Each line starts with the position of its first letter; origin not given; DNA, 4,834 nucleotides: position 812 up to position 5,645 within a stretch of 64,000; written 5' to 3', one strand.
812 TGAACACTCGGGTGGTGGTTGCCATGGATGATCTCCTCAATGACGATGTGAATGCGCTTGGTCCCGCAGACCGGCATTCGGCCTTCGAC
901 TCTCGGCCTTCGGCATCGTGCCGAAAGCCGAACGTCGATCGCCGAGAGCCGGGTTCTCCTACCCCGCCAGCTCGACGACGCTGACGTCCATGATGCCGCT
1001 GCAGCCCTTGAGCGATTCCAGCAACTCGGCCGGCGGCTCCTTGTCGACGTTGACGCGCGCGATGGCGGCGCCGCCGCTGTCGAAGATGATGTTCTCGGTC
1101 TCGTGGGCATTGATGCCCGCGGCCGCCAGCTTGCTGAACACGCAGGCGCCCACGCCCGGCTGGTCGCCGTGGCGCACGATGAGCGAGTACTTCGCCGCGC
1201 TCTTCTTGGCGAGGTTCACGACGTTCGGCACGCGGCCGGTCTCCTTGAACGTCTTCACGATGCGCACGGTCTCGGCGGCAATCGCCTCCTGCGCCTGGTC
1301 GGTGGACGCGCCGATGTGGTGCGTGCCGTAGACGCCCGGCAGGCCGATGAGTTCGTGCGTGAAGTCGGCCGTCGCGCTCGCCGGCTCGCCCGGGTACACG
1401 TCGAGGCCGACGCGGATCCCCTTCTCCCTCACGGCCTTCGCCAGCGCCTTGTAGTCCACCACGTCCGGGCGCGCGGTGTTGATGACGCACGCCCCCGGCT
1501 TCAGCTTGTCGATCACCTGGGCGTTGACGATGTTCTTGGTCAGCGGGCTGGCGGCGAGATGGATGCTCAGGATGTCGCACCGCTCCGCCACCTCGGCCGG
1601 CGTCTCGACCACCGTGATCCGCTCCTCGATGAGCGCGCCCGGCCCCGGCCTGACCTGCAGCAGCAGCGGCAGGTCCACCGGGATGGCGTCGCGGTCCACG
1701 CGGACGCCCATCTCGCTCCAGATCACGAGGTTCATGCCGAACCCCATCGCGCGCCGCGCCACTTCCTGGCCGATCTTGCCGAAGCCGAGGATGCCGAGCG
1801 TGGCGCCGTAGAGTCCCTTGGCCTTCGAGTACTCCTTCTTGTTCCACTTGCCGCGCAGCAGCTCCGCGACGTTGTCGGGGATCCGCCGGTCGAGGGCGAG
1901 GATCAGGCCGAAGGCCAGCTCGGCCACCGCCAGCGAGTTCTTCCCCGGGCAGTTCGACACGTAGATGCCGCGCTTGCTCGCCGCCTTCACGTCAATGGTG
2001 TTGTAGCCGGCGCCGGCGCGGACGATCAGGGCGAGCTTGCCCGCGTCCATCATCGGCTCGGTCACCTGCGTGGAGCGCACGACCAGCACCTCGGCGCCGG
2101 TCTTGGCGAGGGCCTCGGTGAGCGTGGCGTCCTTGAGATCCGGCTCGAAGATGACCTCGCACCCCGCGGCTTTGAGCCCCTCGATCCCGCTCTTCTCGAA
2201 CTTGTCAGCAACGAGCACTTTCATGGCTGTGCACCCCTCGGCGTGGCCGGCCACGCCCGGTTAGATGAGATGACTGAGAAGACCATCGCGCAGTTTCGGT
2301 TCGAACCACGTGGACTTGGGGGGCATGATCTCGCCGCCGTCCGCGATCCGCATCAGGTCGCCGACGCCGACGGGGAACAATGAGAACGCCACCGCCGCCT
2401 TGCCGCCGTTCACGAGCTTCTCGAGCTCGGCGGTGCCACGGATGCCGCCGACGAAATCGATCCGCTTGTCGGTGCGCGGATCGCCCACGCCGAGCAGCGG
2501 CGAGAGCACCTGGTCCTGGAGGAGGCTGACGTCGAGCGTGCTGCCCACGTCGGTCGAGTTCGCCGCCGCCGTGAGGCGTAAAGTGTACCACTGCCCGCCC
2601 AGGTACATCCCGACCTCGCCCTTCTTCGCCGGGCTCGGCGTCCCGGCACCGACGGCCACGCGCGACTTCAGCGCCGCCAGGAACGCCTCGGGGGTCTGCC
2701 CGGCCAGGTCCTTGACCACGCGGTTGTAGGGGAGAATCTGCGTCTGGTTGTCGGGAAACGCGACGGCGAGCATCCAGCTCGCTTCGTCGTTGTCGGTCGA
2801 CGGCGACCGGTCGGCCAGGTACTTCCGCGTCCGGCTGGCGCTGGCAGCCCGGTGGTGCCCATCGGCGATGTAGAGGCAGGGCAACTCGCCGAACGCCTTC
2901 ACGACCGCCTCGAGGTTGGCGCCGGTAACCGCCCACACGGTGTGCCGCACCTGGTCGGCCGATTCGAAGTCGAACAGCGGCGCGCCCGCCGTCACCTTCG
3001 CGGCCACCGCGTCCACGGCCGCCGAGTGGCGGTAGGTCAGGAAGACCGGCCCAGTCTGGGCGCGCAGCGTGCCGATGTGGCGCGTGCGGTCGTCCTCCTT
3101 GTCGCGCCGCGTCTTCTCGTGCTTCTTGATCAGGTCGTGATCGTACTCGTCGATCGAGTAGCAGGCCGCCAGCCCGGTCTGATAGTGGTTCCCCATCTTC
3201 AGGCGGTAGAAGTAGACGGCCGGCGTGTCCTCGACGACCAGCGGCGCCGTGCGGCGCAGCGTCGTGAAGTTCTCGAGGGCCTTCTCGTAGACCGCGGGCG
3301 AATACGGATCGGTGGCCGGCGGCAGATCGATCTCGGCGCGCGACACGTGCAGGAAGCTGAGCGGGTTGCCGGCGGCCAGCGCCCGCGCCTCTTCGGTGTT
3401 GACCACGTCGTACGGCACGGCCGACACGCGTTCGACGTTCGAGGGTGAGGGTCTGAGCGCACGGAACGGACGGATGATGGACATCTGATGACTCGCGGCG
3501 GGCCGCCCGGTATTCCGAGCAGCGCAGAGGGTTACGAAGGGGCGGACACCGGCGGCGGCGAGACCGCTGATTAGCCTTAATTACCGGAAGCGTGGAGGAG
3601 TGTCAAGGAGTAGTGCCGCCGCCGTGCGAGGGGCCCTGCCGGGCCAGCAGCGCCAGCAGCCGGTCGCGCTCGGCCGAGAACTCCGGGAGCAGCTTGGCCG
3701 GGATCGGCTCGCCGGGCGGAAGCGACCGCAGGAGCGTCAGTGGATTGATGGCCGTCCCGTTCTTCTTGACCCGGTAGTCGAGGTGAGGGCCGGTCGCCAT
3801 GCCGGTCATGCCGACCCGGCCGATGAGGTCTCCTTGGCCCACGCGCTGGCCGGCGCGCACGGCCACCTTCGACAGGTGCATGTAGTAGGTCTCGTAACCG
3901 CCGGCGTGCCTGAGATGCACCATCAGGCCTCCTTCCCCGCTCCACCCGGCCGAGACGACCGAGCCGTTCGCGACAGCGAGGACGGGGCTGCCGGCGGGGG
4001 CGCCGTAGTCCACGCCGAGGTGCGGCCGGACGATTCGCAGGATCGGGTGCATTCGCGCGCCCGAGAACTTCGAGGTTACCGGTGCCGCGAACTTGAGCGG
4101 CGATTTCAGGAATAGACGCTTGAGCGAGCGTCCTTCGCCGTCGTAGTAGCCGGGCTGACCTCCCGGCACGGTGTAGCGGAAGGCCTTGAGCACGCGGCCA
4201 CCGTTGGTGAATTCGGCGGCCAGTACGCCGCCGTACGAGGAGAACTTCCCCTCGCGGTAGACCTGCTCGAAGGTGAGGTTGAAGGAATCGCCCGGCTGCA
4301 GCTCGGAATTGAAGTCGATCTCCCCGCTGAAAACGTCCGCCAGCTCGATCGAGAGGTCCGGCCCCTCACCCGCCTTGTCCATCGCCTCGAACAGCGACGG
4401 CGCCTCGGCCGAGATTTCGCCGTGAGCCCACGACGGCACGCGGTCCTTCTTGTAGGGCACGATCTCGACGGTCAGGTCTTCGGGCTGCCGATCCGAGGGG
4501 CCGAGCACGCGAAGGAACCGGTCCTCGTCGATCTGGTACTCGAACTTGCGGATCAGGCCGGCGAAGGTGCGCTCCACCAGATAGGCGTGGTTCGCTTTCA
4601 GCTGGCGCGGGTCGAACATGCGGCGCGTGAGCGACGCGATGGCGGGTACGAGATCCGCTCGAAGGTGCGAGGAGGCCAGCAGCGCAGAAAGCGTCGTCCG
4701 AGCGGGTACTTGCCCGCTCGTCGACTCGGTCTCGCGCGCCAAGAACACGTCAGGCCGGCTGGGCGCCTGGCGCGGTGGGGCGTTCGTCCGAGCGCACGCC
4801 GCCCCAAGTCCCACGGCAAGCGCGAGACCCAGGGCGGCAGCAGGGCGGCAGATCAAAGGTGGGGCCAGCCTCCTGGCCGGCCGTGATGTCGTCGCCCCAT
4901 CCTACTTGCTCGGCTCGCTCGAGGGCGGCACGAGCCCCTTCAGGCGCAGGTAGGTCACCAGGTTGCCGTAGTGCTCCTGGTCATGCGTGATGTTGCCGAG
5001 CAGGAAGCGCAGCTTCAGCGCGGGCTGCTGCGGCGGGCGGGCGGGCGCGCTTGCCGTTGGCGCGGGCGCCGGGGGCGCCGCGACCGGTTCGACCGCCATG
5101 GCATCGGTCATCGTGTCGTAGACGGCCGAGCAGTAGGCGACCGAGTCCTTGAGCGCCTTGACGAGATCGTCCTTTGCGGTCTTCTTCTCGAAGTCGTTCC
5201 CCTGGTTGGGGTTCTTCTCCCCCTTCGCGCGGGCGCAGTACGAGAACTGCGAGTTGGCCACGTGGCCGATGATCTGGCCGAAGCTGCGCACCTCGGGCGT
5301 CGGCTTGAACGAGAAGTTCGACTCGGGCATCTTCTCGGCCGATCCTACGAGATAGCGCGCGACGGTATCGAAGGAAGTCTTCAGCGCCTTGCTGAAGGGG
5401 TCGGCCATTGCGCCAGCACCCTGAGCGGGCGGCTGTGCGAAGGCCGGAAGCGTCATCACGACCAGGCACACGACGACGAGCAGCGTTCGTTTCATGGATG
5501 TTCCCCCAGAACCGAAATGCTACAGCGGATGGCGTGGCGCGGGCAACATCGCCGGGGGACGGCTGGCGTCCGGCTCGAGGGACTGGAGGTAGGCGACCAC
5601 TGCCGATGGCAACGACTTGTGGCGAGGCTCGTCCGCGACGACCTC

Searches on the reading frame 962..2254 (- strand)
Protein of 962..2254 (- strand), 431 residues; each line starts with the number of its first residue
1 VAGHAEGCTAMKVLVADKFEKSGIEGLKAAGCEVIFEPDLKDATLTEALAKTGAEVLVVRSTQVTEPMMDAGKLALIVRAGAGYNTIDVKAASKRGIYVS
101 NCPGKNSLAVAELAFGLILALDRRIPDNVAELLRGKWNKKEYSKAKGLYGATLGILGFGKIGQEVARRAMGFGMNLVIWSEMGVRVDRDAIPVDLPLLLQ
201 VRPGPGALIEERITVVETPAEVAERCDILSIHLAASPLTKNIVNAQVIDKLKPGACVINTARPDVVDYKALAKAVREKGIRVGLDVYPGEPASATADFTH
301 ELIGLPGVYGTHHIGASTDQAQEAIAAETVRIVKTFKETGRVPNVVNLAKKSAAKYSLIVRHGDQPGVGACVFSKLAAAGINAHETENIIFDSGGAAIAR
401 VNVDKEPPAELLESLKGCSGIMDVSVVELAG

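Call 25: search_protein_families(library=pfam, proteins=[window:962-2254:-], max_evalue=0.00001)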
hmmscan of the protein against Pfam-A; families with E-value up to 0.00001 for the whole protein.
window:962-2254:- (431 aa): 3 families
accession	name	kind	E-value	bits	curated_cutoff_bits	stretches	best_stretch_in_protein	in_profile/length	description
PF02826.25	2-Hacid_dh_C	-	2.1e-39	135.2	25.1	2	216-315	82-178/178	D-isomer specific 2-hydroxyacid dehydrogenase, NAD binding domain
PF00389.36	2-Hacid_dh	-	1.9e-30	105.7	24.6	1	13-347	1-134/134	D-isomer specific 2-hydroxyacid dehydrogenase, catalytic domain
PF03446.21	NAD_binding_2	-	5.3e-07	30.2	21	1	153-281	2-113/161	NAD binding domain of 6-phosphogluconate dehydrogenase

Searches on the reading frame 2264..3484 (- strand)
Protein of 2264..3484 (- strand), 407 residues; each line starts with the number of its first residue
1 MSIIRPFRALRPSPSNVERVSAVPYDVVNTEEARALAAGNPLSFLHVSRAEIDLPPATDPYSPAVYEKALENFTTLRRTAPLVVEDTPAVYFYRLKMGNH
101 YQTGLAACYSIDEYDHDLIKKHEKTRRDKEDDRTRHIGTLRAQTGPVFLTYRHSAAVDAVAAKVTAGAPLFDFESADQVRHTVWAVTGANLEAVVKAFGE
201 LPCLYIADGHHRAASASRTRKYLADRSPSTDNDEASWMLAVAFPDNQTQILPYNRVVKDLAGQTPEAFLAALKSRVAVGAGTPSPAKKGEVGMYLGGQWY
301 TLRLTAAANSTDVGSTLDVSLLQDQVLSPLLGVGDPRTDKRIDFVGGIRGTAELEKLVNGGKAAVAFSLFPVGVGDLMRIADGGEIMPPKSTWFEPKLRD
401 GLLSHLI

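Call 25: search_protein_families(library=pfam, proteins=[window:2264-3484:-], max_evalue=0.00001)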
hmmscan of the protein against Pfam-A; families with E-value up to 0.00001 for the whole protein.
window:2264-3484:- (407 aa): 1 family
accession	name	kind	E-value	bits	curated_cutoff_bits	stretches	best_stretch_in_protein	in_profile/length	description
PF06245.16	DUF1015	-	6.9e-96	321.4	25.8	1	4-320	1-325/325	Protein of unknown function (DUF1015)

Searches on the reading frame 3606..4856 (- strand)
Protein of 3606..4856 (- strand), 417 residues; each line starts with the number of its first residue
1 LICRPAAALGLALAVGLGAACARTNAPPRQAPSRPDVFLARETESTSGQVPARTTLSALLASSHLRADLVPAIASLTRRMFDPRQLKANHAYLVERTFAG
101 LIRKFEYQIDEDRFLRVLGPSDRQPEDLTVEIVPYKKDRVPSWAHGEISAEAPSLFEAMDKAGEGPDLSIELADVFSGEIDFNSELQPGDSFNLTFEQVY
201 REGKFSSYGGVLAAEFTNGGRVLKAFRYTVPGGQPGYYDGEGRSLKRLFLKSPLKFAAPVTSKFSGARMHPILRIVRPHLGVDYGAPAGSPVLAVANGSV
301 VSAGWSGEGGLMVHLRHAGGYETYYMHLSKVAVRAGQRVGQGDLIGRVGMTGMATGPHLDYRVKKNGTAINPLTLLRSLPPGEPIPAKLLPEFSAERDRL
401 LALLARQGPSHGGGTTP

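Call 25: search_protein_families(library=pfam, proteins=[window:3606-4856:-], max_evalue=0.00001)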
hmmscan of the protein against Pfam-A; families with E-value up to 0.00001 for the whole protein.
window:3606-4856:- (417 aa): 1 family
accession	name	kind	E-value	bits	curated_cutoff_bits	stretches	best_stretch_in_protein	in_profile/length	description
PF01551.29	Peptidase_M23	-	2.2e-32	111.6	28.7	1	278-372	2-96/96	Peptidase family M23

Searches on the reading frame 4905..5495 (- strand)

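Call 25: search_protein_families(library=pfam, proteins=[window:4905-5495:-], max_evalue=0.00001)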
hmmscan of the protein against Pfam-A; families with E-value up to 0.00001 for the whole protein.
window:4905-5495:- (197 aa): 2 families
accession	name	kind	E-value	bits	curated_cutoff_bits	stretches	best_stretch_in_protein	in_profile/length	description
PF12867.12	DinB_2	-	2.1e-14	54.5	24.8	1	42-177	2-126/128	DinB superfamily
PF05163.17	DinB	-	2.4e-06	28.1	23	1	42-192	12-151/165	DinB family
